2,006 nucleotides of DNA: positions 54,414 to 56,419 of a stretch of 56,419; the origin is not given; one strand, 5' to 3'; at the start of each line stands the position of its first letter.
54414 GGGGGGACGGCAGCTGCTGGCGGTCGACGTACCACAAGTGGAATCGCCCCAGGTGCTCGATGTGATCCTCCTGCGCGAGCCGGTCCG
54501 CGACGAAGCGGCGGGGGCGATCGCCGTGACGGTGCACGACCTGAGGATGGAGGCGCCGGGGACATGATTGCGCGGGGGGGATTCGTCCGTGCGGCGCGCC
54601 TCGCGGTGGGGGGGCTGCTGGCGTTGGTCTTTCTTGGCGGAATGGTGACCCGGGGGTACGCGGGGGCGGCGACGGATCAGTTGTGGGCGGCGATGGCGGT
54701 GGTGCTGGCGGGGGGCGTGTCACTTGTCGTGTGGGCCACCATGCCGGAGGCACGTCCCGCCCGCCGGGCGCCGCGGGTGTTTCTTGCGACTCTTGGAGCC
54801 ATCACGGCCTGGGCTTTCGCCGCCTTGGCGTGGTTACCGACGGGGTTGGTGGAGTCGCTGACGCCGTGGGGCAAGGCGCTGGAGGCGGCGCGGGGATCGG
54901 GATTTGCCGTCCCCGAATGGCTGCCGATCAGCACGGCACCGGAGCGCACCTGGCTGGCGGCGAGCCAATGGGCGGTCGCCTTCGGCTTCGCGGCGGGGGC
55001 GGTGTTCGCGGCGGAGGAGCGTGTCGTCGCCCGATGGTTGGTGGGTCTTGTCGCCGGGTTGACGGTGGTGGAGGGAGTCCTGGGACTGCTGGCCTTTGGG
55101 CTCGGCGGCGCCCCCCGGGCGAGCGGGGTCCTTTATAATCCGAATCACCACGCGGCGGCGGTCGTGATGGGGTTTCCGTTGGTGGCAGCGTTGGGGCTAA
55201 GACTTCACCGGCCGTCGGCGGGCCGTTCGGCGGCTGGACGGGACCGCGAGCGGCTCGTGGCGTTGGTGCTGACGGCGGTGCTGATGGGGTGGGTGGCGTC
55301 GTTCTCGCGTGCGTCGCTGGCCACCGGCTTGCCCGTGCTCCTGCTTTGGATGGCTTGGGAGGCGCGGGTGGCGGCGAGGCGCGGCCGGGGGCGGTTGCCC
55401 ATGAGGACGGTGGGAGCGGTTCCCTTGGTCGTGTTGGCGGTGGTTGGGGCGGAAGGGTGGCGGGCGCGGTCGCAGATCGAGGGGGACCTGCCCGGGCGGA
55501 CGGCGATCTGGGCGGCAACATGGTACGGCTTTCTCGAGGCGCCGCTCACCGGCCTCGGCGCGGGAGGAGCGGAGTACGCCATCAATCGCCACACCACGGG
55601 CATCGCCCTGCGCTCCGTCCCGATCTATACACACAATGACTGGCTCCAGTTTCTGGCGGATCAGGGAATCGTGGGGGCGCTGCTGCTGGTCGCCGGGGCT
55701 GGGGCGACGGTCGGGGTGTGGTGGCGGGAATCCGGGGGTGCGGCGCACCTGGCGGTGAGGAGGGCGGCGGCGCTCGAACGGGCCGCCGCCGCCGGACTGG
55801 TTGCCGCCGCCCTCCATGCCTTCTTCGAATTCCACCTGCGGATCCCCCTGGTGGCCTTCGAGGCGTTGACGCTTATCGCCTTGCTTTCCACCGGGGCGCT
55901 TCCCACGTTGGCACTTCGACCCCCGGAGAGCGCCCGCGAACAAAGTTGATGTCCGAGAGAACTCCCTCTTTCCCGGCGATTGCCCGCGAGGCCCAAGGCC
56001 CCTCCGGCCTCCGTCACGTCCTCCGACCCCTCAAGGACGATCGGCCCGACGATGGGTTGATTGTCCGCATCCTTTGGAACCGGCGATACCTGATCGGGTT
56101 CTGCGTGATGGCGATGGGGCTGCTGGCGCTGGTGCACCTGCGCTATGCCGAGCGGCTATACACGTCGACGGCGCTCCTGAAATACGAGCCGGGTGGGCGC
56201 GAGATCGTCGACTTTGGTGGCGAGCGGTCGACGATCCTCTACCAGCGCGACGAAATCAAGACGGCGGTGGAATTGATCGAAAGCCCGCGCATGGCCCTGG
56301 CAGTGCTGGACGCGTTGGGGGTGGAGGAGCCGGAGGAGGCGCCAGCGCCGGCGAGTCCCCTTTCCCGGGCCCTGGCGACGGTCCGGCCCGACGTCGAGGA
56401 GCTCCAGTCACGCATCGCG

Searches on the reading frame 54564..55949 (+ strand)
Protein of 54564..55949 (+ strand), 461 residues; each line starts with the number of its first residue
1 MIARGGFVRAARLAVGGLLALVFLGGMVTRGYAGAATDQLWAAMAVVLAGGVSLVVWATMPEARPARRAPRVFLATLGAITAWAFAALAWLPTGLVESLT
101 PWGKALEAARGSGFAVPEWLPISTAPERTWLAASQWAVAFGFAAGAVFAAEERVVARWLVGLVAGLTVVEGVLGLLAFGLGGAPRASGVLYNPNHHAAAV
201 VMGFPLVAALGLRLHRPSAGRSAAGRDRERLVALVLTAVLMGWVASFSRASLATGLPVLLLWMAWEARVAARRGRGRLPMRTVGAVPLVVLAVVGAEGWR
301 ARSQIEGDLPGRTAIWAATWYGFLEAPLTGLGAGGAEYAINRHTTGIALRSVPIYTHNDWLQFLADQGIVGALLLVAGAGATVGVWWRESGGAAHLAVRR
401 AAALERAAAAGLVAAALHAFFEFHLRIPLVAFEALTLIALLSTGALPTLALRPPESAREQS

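Call 26: search_protein_families(library=pfam, proteins=[window:54564-55949:+], max_evalue=0.001)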
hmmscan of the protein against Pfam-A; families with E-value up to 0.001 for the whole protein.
window:54564-55949:+ (461 aa): 1 family
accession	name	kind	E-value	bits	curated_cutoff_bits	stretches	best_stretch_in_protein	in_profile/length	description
PF04932.20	Wzy_C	-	4.4e-13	49.7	31.7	1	237-376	4-149/149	O-Antigen ligase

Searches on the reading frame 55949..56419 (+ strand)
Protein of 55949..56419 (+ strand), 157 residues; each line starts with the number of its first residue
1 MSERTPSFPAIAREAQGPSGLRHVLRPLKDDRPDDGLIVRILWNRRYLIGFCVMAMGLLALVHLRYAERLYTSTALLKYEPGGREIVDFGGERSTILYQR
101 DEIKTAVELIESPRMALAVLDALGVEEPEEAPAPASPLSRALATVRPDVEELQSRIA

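Call 15: find_encoding_contigs(protein=window:55949-56419:+, flank=10000, max_places=6)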
Protein window:55949-56419:+ (157 aa): no gene with exactly this product is on record in the collection.

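Call 26: search_protein_families(library=pfam, proteins=[window:55949-56419:+], max_evalue=0.001)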
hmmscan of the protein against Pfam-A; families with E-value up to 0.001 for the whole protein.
window:55949-56419:+ (157 aa): 1 family
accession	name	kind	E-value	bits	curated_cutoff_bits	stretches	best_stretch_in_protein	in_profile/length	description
PF02706.20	Wzz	-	3.7e-07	30.8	25.5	1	38-122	8-90/91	Chain length determinant protein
